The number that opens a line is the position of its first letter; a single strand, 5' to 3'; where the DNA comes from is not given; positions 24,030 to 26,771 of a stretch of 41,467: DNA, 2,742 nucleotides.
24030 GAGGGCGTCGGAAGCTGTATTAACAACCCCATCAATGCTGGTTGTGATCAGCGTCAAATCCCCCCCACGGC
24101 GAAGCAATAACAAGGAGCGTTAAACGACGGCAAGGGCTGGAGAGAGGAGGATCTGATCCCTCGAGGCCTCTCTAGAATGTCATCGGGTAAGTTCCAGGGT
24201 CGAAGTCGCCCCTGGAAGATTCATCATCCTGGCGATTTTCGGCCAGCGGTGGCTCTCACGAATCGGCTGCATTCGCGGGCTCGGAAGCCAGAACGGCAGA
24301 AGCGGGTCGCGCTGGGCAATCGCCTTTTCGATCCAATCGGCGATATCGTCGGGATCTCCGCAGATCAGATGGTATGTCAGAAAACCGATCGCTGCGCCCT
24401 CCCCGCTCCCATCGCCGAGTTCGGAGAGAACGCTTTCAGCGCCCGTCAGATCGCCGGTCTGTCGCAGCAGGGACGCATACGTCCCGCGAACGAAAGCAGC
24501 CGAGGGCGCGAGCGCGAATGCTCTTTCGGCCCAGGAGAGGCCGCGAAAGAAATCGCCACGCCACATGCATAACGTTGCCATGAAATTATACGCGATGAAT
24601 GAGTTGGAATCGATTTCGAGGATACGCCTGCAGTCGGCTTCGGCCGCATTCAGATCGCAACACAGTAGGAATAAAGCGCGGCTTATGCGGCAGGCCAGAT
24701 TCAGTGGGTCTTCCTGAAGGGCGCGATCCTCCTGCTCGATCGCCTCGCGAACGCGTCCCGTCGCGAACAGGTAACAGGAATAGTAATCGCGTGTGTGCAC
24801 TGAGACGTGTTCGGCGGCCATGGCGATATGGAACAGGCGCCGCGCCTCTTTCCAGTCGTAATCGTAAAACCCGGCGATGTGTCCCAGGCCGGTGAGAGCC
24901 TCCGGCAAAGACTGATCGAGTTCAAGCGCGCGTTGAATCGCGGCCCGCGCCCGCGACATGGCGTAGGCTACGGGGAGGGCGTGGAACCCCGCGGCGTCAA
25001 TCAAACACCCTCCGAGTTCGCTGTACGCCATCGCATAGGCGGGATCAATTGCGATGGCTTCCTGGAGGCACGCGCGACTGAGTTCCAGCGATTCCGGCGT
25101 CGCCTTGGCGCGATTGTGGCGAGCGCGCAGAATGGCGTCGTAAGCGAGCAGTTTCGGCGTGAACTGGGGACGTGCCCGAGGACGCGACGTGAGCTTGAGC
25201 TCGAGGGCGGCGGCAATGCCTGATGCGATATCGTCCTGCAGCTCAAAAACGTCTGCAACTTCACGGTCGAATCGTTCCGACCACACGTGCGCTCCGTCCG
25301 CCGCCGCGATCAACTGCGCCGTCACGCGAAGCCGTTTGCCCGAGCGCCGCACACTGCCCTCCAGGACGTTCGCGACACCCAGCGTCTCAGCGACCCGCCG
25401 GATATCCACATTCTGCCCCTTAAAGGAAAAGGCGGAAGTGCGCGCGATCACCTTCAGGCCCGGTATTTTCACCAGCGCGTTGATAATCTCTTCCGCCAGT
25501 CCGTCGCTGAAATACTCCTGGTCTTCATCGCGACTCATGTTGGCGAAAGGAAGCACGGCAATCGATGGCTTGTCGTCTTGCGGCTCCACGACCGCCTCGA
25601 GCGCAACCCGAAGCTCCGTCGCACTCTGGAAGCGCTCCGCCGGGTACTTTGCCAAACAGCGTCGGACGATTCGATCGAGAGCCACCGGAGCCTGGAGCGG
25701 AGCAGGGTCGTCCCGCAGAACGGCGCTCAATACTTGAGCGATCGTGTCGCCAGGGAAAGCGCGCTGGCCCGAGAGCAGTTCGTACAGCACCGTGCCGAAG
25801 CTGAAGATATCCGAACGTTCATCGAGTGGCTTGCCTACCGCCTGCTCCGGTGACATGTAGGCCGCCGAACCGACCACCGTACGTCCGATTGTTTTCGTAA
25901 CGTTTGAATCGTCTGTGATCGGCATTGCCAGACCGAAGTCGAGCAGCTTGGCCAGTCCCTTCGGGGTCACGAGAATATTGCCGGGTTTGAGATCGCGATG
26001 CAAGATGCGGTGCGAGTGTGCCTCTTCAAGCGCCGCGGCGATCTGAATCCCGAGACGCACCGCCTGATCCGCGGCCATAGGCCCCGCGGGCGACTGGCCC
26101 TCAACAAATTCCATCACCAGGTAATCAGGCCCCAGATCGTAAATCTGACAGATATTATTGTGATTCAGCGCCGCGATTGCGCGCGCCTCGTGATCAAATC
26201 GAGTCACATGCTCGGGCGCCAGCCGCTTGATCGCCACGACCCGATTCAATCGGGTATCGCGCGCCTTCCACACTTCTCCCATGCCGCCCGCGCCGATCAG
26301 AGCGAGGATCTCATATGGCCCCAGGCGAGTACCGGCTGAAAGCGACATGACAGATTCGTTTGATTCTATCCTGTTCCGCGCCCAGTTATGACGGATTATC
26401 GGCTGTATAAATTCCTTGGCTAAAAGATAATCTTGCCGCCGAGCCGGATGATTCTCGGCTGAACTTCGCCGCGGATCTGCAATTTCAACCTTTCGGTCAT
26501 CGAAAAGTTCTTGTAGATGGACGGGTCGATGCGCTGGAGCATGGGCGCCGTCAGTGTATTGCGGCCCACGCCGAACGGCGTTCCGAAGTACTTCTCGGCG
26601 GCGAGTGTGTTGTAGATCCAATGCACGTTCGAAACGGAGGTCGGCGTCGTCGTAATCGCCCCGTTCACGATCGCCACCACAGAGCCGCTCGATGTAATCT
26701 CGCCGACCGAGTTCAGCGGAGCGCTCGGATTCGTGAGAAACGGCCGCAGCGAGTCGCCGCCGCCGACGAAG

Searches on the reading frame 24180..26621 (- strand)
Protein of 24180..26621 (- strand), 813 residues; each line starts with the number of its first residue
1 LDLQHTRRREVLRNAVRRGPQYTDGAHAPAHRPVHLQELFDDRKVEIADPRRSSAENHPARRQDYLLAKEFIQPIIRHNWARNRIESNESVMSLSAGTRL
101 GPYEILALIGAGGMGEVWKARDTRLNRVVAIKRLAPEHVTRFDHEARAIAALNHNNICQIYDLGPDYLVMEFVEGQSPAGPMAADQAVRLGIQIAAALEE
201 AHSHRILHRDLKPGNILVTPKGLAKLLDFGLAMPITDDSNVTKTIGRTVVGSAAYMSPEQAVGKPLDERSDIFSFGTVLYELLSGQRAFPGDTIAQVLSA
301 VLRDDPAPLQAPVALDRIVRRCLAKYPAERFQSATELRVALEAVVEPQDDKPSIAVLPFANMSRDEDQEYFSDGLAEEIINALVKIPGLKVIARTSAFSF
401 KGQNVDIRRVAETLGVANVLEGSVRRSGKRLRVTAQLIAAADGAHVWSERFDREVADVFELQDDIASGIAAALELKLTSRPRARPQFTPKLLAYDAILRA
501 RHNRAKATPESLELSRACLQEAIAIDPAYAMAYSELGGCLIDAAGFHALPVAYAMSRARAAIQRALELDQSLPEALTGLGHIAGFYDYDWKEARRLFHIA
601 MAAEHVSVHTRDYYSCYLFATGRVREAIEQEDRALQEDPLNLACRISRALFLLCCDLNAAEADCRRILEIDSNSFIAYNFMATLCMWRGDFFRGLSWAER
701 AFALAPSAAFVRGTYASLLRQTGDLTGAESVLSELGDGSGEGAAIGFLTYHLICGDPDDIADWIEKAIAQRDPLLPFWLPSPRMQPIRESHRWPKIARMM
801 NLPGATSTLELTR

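Call 15: search_protein_families(library=pfam, proteins=[window:24180-26621:-], max_evalue=0.01)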
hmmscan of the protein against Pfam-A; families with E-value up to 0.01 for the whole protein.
window:24180-26621:- (813 aa): 8 families
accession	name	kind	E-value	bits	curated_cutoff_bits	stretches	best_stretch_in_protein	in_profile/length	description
PF00069.31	Pkinase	-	8.3e-39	134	31.7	1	103-332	1-253/263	Protein kinase domain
PF07714.23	PK_Tyr_Ser-Thr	-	7.6e-30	104.5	23.1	1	106-331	4-249/258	Protein tyrosine and serine/threonine kinase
PF01636.29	APH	-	2.2e-08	34.6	23.2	2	116-204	12-110/239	Phosphotransferase enzyme family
PF13414.12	TPR_11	-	2.9e-07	30.5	26.8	1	512-537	10-35/42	TPR repeat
PF03109.22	ABC1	-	7.6e-07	29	22.9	1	157-237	132-219/244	ABC1 atypical kinase-like domain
PF13431.12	TPR_17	-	0.00012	22.5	24.4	0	518-540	1-23/34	Tetratricopeptide repeat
PF14559.12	TPR_19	-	0.00032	21.4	25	0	699-735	15-51/68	Tetratricopeptide repeat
PF07719.23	TPR_2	-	0.0063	17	27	0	614-641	7-34/34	Tetratricopeptide repeat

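Call 16: search_protein_families(library=phrogs, proteins=[window:24180-26621:-], max_evalue=0.001)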
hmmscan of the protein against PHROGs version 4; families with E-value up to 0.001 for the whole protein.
window:24180-26621:- (813 aa): 3 families
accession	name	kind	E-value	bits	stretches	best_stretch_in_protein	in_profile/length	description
phrog_2361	-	other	4.5e-61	208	1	101-347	13-272/415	serine-threonine kinase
phrog_4972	-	unknown function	7.7e-08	32.6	1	184-280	217-312/501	-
phrog_3297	-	other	3.6e-06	27.9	1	142-239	24-119/160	kinase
